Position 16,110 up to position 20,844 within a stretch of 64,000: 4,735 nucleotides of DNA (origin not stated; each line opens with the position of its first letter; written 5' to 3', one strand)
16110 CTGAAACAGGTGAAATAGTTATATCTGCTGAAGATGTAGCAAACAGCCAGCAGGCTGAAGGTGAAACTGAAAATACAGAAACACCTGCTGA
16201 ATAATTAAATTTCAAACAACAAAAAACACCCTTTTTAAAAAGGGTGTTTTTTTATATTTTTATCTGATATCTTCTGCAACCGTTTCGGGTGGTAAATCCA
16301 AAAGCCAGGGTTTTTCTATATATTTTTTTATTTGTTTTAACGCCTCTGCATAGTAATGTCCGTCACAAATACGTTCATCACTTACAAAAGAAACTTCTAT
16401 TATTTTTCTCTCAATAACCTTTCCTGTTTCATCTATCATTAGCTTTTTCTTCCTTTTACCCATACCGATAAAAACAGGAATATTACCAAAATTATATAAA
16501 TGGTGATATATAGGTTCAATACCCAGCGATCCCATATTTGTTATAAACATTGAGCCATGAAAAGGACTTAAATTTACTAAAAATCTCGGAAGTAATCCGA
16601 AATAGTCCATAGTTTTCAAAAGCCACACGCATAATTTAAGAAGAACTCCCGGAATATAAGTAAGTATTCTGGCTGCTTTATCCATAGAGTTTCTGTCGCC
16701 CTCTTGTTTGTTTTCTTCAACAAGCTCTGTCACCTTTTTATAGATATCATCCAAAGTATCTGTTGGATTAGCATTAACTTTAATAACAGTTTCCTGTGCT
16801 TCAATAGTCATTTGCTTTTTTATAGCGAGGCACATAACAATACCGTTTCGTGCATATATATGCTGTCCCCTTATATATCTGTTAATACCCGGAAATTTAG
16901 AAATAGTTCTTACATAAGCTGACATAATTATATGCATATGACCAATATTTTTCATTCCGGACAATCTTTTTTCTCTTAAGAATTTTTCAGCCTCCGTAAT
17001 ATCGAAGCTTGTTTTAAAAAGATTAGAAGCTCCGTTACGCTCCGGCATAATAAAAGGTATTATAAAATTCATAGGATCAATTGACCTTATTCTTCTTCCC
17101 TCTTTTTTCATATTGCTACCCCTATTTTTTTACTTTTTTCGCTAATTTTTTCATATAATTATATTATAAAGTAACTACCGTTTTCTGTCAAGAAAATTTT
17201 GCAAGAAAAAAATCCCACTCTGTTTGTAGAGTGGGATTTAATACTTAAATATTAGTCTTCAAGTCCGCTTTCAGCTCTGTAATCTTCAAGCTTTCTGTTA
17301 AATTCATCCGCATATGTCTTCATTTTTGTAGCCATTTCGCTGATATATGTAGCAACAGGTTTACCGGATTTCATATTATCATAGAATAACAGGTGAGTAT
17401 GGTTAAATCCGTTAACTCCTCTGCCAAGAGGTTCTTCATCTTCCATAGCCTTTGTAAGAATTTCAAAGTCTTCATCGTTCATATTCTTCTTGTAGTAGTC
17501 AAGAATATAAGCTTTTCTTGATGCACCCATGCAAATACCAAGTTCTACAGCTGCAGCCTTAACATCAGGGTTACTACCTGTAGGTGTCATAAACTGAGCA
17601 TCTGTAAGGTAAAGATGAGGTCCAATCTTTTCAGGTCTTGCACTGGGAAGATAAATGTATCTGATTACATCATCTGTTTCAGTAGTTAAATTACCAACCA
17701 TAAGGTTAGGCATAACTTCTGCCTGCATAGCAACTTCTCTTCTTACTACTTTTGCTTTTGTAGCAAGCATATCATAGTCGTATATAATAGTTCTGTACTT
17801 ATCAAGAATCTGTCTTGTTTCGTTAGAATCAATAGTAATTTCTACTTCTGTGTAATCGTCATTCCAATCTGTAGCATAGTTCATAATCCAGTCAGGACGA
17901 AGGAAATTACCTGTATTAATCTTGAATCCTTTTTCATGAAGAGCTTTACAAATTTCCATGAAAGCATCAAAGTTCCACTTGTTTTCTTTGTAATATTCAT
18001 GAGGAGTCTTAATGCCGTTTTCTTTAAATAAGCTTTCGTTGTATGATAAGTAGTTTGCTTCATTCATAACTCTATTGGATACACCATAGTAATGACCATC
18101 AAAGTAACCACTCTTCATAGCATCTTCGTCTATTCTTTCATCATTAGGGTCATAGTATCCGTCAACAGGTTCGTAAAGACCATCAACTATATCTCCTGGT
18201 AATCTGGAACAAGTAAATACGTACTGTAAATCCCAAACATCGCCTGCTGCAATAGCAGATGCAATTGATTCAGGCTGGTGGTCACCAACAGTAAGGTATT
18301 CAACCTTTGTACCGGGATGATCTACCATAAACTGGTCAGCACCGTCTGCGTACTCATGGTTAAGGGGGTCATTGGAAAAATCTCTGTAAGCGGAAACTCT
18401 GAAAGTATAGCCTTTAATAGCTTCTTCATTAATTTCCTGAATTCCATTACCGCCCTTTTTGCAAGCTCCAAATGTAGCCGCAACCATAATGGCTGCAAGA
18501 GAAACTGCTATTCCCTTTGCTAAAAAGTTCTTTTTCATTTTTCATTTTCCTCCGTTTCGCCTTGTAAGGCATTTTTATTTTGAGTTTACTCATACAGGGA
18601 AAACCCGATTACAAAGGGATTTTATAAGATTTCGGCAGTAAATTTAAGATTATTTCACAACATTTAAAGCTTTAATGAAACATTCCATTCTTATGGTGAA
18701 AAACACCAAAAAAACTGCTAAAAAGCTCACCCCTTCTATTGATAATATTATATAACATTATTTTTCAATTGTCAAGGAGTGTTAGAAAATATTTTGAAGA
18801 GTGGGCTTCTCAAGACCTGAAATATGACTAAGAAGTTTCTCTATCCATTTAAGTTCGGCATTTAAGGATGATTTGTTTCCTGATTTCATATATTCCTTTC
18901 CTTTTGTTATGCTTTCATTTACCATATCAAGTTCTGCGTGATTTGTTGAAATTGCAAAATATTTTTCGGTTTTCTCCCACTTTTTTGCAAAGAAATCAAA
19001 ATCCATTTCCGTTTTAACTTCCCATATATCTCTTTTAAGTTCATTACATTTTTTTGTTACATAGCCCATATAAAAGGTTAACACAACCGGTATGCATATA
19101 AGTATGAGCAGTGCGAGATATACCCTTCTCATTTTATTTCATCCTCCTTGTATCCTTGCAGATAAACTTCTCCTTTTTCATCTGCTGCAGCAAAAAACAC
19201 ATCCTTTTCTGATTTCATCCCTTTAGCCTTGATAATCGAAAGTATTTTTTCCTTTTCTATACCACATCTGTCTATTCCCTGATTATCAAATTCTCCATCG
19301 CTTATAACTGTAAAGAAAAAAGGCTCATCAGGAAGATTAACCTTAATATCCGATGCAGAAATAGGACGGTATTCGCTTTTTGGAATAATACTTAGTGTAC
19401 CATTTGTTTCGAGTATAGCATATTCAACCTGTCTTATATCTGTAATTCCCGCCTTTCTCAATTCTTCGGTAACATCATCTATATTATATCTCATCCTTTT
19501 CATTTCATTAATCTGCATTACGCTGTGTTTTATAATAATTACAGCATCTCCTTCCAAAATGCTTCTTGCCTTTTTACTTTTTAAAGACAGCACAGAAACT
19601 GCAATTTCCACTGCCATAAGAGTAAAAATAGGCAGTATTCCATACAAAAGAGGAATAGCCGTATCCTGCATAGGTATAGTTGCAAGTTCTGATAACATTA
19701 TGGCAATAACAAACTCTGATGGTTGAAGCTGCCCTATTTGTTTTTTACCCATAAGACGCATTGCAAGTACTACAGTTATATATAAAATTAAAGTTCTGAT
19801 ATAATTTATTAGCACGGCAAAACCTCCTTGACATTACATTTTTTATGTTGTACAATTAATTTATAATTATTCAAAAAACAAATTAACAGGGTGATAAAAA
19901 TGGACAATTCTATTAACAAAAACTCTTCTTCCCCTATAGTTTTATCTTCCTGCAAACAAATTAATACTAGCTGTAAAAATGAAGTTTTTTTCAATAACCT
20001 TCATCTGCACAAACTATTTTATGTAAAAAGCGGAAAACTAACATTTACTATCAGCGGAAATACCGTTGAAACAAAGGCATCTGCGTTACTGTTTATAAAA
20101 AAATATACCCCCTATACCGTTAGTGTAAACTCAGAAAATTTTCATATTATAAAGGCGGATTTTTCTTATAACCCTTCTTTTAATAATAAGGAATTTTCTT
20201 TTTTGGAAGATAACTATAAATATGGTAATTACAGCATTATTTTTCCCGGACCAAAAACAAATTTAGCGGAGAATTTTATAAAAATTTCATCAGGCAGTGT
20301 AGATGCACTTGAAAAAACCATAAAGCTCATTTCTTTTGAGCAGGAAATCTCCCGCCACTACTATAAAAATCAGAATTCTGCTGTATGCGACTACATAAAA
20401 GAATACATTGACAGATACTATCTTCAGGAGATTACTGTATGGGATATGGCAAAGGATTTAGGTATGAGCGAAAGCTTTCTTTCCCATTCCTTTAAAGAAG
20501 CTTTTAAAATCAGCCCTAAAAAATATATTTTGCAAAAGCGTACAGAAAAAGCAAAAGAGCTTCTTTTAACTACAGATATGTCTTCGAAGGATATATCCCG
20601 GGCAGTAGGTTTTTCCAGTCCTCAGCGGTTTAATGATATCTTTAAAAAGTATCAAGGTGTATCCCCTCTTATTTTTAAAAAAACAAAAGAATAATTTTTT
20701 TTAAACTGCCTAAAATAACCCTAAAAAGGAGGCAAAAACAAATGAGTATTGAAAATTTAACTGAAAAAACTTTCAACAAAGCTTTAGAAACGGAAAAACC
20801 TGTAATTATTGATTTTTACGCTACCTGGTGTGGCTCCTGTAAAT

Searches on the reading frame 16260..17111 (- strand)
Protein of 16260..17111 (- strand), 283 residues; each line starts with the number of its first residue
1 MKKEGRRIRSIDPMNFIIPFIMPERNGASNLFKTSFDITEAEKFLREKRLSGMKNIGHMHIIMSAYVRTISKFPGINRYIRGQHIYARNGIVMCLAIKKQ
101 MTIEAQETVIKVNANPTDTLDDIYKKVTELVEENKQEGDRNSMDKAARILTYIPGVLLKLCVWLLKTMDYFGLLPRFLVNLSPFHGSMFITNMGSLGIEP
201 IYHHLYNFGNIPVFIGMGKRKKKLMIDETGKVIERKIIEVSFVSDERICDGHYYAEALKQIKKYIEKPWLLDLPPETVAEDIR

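Call 52: search_protein_families(library=ncbifam, proteins=[window:16260-17111:-], max_evalue=0.00001)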
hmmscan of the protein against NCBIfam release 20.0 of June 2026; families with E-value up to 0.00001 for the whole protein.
window:16260-17111:- (283 aa): 2 families
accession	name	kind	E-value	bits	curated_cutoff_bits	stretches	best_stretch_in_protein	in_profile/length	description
NF004309.0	PRK05704.1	equivalog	3.8e-06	26.5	449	0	214-269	348-402/408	2-oxoglutarate dehydrogenase complex dihydrolipoyllysine-residue succinyltransferase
TIGR01349.1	PDHac_trf_mito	equivalog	3.8e-06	26.3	445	0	186-270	350-434/437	pyruvate dehydrogenase complex dihydrolipoamide acetyltransferase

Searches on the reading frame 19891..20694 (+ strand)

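Call 52: search_protein_families(library=ncbifam, proteins=[window:19891-20694:+], max_evalue=0.00001)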
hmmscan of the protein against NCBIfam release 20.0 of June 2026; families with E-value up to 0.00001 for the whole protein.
window:19891-20694:+ (267 aa): 16 families
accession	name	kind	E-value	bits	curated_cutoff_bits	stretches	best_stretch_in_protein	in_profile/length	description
TIGR04094.1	adjacent_YSIRK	equivalog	6.5e-20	71.4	200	1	146-263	268-383/383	YSIRK-targeted surface antigen transcriptional regulator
NF047455.1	TF_Staph_AryK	equivalog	6.8e-18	64.3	850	1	140-265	135-258/759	transcriptional regulator AryK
NF007860.0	PRK10572.1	equivalog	1.6e-16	60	208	1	139-266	161-285/292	arabinose operon transcriptional regulator AraC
NF007693.0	PRK10371.1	equivalog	1e-14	54.5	253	1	166-264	200-298/309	transcriptional regulator MelR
NF047788.1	TransRegPocR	equivalog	2.3e-13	50.1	500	1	152-266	177-291/296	transcriptional regulator PocR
NF006902.0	PRK09393.1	equivalog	3.8e-13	49.3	425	1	151-265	207-321/327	transcriptional regulator FtrA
TIGR02297.1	HpaA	equivalog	1.7e-12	47.2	274.65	1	151-264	174-286/287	4-hydroxyphenylacetate catabolism regulatory protein HpaA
NF033869.1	viru_reg_Rsp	equivalog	1.2e-11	43.8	400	1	166-263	149-246/701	AraC family transcriptional regulator Rsp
NF049932.1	TranspRegBtr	equivalog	3.2e-11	42.5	900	1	136-264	134-264/531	bacillibactin transport transcriptional regulator Btr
NF012144.2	ramA_TF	equivalog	4.2e-09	36.8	180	1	163-266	4-107/108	RamA family antibiotic efflux transcriptional regulator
NF052371.1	TransRegGbdRPseu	equivalog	6.3e-09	35.3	480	1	181-259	242-320/365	choline metabolism transcriptional regulator GbdR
NF010028.0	PRK13503.1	equivalog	1.7e-07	31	288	1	147-262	155-269/278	HTH-type transcriptional activator RhaS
NF041686.2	ant_diox_reg_AndR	equivalog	3.2e-07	30.3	350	1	165-259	218-314/321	anthranilate 1,2-dioxygenase regulatory protein AndR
NF007584.0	PRK10219.1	equivalog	9.8e-07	29.1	174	1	166-258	7-99/107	superoxide response transcriptional regulator SoxS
NF050186.1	TransRegGliRPseudo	equivalog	1.1e-06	28.3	570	0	215-265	286-336/338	AraC family transcriptional regulator GliR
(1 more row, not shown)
